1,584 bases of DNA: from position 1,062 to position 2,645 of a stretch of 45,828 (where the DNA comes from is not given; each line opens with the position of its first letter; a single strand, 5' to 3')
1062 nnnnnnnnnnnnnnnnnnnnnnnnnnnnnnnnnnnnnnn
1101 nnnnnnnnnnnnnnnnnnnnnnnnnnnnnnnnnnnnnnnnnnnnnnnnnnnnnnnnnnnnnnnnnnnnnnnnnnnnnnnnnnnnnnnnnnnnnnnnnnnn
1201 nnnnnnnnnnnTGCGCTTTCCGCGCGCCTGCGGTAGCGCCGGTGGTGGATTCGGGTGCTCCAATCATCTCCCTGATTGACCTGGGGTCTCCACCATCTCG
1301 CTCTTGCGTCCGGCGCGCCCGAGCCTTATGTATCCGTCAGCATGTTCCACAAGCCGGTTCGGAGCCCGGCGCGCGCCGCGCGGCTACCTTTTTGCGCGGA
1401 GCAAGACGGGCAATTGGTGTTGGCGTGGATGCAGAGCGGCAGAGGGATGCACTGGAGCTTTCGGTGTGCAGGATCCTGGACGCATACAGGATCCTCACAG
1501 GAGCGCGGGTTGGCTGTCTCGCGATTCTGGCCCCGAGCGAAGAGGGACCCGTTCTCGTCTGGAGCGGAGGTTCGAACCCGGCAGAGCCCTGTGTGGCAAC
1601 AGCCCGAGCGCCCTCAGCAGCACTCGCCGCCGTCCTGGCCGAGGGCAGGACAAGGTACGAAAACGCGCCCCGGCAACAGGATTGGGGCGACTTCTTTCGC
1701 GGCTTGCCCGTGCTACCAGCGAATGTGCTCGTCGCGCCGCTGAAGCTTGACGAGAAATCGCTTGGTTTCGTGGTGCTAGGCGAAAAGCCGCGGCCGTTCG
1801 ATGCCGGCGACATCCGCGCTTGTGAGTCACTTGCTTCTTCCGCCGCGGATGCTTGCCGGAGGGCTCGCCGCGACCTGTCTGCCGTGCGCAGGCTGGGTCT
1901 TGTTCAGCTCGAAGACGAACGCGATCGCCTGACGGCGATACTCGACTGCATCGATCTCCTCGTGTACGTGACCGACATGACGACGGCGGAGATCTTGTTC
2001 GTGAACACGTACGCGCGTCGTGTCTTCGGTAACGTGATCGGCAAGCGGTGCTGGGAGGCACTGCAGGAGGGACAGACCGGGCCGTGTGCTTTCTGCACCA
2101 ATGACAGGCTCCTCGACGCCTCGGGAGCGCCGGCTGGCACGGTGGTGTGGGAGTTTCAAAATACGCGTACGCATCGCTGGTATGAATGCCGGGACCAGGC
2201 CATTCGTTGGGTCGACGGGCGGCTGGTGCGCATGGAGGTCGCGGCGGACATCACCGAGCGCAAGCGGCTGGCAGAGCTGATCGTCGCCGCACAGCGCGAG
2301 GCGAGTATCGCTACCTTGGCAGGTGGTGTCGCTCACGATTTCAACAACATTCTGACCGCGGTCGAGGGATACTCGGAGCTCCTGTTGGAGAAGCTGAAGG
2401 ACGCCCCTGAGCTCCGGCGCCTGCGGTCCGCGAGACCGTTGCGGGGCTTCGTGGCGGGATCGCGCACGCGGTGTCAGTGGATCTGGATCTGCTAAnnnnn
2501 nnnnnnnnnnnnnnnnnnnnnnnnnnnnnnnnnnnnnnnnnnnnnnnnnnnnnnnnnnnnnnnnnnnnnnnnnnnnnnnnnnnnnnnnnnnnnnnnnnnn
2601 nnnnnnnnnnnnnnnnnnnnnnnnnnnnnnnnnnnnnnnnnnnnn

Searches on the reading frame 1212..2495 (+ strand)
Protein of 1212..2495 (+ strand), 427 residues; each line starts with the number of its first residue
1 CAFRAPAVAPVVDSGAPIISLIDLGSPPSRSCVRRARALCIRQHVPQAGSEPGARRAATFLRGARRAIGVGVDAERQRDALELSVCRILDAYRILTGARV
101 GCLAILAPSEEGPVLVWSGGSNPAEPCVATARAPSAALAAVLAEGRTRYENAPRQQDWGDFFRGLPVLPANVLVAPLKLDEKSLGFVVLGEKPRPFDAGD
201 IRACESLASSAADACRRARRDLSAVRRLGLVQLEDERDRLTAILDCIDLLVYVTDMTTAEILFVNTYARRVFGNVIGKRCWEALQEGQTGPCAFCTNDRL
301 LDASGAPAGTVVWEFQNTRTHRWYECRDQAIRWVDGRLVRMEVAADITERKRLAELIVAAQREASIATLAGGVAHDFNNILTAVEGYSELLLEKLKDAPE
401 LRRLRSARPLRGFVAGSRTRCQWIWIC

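Call 16: search_protein_families(library=pfam, proteins=[window:1212-2495:+], max_evalue=0.001)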
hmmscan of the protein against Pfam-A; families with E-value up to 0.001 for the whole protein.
window:1212-2495:+ (427 aa): 6 families
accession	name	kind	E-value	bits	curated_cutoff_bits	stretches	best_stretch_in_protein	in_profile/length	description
PF13185.12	GAF_2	-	1.3e-08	35.6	28.6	1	88-214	11-134/136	GAF domain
PF13492.12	GAF_3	-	1.5e-05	25.9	27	1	104-214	23-126/129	GAF domain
PF00512.31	HisKA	-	0.00011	22.7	26.9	1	368-404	4-39/66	His Kinase A (phospho-acceptor) domain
PF01590.32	GAF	-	0.00026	22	22.4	1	87-213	8-131/133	GAF domain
PF13188.13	PAS_8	-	0.00085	19.6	21.8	0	239-292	2-55/65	PAS domain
PF13426.13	PAS_9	-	0.00088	20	27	0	255-349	7-103/103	PAS domain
